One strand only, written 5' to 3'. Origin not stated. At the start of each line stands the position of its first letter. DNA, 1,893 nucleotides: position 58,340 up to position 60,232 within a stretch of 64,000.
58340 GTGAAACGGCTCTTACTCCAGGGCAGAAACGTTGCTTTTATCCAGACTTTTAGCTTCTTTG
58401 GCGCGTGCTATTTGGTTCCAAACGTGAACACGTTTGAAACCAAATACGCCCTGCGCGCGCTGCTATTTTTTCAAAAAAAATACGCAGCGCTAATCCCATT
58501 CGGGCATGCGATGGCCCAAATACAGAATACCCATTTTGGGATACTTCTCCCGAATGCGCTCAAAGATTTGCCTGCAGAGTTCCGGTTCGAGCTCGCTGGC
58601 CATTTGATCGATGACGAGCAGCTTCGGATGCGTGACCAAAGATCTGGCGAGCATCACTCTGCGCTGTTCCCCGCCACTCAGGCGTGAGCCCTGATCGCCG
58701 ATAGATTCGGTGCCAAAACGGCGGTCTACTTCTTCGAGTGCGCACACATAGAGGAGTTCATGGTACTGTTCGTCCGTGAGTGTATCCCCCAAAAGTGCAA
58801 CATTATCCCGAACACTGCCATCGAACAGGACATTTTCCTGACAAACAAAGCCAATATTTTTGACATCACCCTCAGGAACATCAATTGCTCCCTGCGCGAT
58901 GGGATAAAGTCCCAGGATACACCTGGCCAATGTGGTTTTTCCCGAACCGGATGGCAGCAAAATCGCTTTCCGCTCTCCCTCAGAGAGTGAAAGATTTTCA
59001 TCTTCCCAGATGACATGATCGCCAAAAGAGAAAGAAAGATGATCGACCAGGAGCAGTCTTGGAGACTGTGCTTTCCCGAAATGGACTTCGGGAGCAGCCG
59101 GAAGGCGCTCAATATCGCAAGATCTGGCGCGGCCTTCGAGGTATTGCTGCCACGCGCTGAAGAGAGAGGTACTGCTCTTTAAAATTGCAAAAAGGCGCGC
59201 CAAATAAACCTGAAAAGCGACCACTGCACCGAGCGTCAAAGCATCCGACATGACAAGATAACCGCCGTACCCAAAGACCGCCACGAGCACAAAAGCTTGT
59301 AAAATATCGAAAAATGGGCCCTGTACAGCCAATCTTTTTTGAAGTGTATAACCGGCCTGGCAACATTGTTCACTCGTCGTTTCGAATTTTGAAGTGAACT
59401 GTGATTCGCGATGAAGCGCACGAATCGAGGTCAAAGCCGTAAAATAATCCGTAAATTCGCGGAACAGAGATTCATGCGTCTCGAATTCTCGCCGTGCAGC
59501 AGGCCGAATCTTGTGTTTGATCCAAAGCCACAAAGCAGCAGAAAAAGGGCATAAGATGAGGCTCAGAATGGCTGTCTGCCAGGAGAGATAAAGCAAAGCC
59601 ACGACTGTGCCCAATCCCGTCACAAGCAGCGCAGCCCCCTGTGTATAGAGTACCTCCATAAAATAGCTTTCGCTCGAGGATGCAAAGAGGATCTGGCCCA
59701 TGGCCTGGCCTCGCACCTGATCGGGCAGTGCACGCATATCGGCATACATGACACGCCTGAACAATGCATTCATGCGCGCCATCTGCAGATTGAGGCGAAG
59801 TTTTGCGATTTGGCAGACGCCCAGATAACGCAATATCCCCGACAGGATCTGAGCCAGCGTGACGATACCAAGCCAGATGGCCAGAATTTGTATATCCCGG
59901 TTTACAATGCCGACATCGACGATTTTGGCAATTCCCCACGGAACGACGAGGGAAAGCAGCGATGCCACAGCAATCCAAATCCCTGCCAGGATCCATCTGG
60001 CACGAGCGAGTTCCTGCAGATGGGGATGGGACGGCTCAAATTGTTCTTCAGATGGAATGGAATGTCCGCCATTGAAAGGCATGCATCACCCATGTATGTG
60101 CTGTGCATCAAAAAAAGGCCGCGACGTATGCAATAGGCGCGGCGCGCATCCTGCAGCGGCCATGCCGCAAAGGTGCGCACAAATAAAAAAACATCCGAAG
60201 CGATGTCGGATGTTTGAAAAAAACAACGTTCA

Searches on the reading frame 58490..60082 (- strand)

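Call 22: search_protein_families(library=pfam, proteins=[window:58490-60082:-], max_evalue=0.00001)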
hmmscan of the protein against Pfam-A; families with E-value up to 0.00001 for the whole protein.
window:58490-60082:- (530 aa): 2 families
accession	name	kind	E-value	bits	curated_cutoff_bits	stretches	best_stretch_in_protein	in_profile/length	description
PF00664.28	ABC_membrane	-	5.8e-27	95.5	28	1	30-299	1-272/274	ABC transporter transmembrane region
PF00005.33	ABC_tran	-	2.3e-20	74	25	1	362-493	4-134/137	ABC transporter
